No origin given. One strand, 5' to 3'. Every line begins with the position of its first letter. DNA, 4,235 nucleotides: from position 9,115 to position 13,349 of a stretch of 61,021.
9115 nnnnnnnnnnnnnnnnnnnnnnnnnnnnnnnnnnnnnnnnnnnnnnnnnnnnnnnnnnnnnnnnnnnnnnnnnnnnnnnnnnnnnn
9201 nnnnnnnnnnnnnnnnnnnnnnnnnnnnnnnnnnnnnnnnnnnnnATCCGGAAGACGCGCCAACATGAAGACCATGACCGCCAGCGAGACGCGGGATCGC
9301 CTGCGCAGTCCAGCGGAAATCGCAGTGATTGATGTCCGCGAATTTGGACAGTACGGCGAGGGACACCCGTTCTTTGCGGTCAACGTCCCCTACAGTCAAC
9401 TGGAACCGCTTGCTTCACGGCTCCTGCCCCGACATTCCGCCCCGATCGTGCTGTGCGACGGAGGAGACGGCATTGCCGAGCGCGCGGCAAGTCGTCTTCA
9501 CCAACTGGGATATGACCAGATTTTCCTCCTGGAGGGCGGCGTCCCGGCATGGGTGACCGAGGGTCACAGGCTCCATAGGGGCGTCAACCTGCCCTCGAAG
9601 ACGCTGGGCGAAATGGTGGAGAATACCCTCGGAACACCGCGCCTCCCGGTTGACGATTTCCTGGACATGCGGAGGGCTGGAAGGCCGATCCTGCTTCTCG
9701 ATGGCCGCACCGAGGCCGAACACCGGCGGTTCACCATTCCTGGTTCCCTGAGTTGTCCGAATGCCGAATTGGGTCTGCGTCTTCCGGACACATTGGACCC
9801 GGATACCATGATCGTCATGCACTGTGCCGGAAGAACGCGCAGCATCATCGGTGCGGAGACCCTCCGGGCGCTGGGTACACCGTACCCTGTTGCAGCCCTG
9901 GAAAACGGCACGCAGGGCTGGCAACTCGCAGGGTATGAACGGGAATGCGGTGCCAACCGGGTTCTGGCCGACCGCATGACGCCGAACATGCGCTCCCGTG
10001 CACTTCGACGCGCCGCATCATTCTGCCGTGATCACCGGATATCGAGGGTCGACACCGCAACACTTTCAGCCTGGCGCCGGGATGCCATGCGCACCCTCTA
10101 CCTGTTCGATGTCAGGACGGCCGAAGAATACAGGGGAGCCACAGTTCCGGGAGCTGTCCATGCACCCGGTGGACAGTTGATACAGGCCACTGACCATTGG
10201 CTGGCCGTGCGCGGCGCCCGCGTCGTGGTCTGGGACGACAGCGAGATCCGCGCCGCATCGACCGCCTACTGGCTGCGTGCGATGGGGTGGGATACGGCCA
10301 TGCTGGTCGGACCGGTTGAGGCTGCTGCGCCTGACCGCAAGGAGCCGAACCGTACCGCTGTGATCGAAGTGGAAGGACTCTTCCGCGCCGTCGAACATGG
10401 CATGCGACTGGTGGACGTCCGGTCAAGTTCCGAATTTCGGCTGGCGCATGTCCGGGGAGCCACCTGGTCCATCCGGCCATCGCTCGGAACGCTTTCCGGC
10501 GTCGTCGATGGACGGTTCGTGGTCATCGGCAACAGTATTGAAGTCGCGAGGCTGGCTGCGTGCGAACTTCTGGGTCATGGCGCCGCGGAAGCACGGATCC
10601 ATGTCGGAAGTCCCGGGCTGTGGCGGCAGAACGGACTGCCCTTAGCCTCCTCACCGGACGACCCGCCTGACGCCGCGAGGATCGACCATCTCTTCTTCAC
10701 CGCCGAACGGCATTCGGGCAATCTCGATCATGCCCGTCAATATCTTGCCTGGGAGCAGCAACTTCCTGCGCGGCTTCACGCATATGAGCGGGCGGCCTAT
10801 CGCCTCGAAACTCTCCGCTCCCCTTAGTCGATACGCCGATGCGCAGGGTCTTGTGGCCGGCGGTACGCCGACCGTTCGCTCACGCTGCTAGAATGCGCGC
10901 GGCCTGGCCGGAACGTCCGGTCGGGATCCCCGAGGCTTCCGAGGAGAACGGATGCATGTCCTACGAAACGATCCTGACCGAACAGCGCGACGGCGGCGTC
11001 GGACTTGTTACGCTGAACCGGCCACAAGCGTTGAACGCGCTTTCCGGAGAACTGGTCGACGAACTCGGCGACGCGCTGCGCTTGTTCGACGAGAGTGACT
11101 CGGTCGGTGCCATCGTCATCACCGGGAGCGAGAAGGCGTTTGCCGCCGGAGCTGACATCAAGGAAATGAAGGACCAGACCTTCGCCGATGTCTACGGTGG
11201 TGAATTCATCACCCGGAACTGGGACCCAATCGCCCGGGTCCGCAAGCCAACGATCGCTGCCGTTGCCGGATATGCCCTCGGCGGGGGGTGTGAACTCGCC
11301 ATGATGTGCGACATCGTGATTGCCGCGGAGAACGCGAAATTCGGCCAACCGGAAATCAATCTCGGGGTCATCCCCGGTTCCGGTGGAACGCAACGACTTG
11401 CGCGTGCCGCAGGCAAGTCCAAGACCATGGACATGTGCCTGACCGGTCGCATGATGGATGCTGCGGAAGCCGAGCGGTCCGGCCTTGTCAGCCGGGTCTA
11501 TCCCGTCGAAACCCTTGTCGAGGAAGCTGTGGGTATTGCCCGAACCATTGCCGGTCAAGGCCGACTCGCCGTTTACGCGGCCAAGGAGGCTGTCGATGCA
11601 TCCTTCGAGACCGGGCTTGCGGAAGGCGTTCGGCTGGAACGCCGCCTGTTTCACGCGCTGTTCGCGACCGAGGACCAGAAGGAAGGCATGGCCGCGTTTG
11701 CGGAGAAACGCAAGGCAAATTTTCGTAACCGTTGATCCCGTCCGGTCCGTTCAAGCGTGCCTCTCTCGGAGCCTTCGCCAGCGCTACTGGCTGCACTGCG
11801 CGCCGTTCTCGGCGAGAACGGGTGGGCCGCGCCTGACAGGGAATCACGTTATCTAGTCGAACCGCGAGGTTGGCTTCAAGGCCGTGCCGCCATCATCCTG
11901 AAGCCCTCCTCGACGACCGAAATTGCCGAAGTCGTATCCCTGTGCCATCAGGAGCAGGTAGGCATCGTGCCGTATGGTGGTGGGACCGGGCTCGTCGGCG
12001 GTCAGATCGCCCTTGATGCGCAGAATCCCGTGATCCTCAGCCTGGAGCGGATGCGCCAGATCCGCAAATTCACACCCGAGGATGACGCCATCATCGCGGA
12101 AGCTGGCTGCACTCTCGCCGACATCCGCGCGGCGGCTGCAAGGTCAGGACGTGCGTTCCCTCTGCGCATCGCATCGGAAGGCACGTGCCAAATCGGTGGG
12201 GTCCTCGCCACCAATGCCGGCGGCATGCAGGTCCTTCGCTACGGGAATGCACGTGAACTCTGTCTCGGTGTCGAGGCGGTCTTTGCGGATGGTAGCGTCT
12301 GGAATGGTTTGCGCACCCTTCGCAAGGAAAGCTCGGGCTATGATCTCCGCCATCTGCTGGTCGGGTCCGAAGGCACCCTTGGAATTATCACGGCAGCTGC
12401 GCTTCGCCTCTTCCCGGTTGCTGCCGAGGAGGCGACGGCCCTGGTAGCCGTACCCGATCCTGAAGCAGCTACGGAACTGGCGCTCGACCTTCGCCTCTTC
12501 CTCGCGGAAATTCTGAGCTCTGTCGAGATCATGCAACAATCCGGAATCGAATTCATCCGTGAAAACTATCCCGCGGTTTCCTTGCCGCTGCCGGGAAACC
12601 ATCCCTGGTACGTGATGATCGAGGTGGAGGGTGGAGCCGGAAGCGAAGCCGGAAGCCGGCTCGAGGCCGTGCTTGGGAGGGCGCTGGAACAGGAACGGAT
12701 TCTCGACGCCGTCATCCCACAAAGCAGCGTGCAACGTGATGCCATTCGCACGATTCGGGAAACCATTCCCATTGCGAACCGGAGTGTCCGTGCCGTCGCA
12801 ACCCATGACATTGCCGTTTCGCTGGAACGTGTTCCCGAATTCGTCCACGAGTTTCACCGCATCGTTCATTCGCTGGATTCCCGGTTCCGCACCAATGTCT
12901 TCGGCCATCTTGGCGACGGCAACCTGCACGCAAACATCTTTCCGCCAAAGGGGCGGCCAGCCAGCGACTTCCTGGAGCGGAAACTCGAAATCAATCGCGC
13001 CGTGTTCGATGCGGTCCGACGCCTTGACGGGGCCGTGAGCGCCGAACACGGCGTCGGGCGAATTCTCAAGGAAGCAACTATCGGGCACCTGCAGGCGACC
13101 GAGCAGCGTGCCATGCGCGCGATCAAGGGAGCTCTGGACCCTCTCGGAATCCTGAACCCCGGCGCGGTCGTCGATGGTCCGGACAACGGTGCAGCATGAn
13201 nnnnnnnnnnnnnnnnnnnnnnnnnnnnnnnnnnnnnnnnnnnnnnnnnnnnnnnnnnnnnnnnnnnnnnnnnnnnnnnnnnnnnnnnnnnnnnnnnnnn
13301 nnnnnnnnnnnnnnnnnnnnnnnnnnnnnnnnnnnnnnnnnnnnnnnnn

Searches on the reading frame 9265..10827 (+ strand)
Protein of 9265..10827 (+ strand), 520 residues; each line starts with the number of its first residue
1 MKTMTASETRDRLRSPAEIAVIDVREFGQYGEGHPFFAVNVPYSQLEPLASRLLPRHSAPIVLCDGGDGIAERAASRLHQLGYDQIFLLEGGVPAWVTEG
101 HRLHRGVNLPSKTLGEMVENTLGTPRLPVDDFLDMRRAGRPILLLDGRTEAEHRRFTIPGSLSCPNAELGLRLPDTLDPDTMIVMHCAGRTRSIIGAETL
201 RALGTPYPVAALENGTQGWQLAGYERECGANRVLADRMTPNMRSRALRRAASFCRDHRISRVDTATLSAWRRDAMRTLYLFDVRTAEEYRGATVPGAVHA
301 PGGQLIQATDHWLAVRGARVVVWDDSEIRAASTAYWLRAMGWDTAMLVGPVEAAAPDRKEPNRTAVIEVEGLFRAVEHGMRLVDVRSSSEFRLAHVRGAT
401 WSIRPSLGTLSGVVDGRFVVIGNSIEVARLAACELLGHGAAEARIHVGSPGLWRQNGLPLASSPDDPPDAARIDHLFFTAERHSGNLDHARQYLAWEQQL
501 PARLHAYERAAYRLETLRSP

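Call 8: search_protein_families(library=ncbifam, proteins=[window:9265-10827:+])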
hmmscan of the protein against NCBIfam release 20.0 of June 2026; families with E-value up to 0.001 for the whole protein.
window:9265-10827:+ (520 aa): 11 families
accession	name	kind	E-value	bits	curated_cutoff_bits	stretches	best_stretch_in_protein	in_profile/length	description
NF006444.0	PRK08762.1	equivalog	1.1e-32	113.2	449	3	4-108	17-119/387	molybdopterin-synthase adenylyltransferase MoeB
NF005902.0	PRK07878.1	equivalog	4.7e-15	55.4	647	1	2-98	287-383/392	adenylyltransferase/sulfurtransferase MoeZ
NF045521.1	rhoda_near_glyco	subfamily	4.5e-09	36.3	145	0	17-104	30-116/144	rhodanese homology domain-containing protein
NF001195.0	PRK00162.1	equivalog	1.1e-06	28.9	102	0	14-98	16-98/108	thiosulfate sulfurtransferase GlpE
NF041203.1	rhodanese_LYCAU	equivalog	1.3e-06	28.1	115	0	2-100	21-120/126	rhodanese-related (seleno)protein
NF008750.0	PRK11784.1-2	equivalog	6.4e-06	25.5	241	0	276-301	14-39/346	tRNA 2-selenouridine(34) synthase MnmH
NF005646.0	PRK07411.1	equivalog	2.8e-05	23.4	633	0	259-353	281-378/390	molybdopterin-synthase adenylyltransferase MoeB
NF008752.0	PRK11784.1-4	equivalog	2.8e-05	23.1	266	0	280-301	21-42/357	tRNA 2-selenouridine(34) synthase MnmH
NF007627.0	PRK10287.1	equivalog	0.0002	21.6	102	0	279-354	22-97/104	thiosulfate sulfurtransferase PspE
TIGR03865.1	PQQ_CXXCW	subfamily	0.00023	21.1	128.05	0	70-105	129-164/167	PQQ-dependent catabolism-associated CXXCW motif protein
NF045694.1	seleno_TsoB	exception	0.00053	18.2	805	0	16-103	59-156/572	rhodanese/DsbD fusion-like selenoprotein TsoB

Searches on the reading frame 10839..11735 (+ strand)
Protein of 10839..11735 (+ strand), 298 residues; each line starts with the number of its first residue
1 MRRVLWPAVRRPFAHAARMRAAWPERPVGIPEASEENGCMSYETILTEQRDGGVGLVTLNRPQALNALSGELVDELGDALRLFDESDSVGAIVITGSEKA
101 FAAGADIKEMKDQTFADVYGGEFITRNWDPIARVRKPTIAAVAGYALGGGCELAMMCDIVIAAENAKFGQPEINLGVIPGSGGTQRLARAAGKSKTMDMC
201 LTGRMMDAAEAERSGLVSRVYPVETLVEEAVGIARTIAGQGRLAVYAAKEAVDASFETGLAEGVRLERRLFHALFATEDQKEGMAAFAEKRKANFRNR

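Call 8: search_protein_families(library=ncbifam, proteins=[window:10839-11735:+])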
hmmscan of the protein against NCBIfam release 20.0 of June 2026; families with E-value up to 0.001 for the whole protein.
window:10839-11735:+ (298 aa): 73 families (the best 25 are shown)
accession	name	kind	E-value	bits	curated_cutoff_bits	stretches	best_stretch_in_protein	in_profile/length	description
NF004517.0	PRK05862.1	equivalog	9.8e-128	425.1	396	1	40-298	1-257/257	enoyl-CoA hydratase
NF007239.0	PRK09674.1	equivalog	1.6e-91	306.3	371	1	45-297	5-256/257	2,3-dehydroadipyl-CoA hydratase PaaF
NF006007.0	PRK08138.1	subfamily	1.7e-89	299.7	355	1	43-297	7-260/261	enoyl-CoA hydratase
NF051848.1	EnCoAHydtEchA19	equivalog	1.1e-80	270.9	400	1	49-298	5-258/258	enoyl-CoA hydratase EchA19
NF004475.0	PRK05809.1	subfamily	2.3e-80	269.8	394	1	40-298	1-260/260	short-chain-enoyl-CoA hydratase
NF005802.0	PRK07657.1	equivalog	8.5e-66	222.1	363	1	43-296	3-258/260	enoyl-CoA hydratase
NF005803.0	PRK07658.1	equivalog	1.9e-64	217.5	313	1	46-298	4-257/257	enoyl-CoA hydratase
NF004634.0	PRK05980.1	equivalog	4.2e-58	196.8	375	1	43-296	3-261/263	crotonase/enoyl-CoA hydratase family protein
NF004840.0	PRK06190.1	equivalog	6.6e-58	196.3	253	1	43-279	3-240/260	enoyl-CoA hydratase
NF006100.0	PRK08252.1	subfamily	6.7e-58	196.3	282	1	43-296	3-252/254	crotonase/enoyl-CoA hydratase family protein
NF006699.0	PRK09245.1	subfamily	2.8e-54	184.2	354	1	44-297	3-265/266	crotonase/enoyl-CoA hydratase family protein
NF005864.0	PRK07799.1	equivalog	8.4e-54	182.5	316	1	46-298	11-266/266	crotonase/enoyl-CoA hydratase family protein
NF004781.0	PRK06127.1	subfamily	6.7e-53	180.1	291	1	43-296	11-267/269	enoyl-CoA hydratase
NF042430.2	EnCoAhydt_DpgD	equivalog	1.1e-52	179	400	1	49-297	2-257/258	enoyl-CoA-hydratase DpgD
NF006008.0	PRK08139.1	equivalog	2.8e-52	177.9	313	1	41-297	8-265/266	enoyl-CoA hydratase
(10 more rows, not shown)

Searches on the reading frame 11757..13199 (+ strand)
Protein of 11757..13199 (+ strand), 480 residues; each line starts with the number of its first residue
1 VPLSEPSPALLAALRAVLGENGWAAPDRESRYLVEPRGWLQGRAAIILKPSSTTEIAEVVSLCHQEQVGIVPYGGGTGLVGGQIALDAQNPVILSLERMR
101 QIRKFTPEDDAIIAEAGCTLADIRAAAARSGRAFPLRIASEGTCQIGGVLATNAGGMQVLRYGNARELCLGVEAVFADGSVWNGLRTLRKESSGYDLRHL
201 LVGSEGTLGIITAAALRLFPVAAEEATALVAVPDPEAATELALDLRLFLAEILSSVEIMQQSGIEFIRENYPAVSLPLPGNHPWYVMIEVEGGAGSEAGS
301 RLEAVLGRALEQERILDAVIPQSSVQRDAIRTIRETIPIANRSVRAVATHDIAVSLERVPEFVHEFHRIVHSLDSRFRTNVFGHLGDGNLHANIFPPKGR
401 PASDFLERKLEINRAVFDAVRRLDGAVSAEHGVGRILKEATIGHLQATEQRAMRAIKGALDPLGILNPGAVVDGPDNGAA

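Call 8: search_protein_families(library=ncbifam, proteins=[window:11757-13199:+])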
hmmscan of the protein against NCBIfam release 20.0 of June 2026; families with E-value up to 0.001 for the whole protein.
window:11757-13199:+ (480 aa): 10 families
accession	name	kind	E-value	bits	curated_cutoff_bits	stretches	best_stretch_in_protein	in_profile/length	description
TIGR00387.1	glcD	equivalog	1.1e-67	228.6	567.9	1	49-469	3-412/413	glycolate oxidase subunit GlcD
NF008408.0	PRK11230.1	equivalog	8.9e-38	130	897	1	45-472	57-472/499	glycolate oxidase subunit GlcD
NF049975.1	2HglutDHaseYdiJ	equivalog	2.6e-23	81.8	1350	3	47-184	55-192/1018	D-2-hydroxyglutarate dehydrogenase YdiJ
NF008439.0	PRK11282.1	equivalog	8.8e-20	70.8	284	1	53-241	8-193/358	glycolate oxidase subunit GlcE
NF008387.0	PRK11183.1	equivalog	8.9e-08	31.1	391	1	9-161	10-165/570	D-lactate dehydrogenase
NF041227.1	BagG_FevA2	exception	9.9e-08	31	850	1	85-229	82-218/455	bagremycin/ferroverdin biosynthesis FAD-dependent oxygenase BagG/FevA2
NF010480.0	PRK13905.1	equivalog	3.3e-07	29.5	259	1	42-225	32-199/303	UDP-N-acetylmuramate dehydrogenase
NF053785.1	DcplphribOxDprE1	equivalog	4.1e-07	29.6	500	1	43-223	14-185/449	decaprenylphosphoryl-beta-D-ribose oxidase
TIGR01678.1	FAD_lactone_ox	subfamily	2.3e-06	26.8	396.8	1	47-225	18-185/438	sugar 1,4-lactone oxidase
TIGR01679.1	bact_FAD_ox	subfamily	4.1e-05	22.6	292.25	1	43-217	11-171/419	FAD-linked oxidoreductase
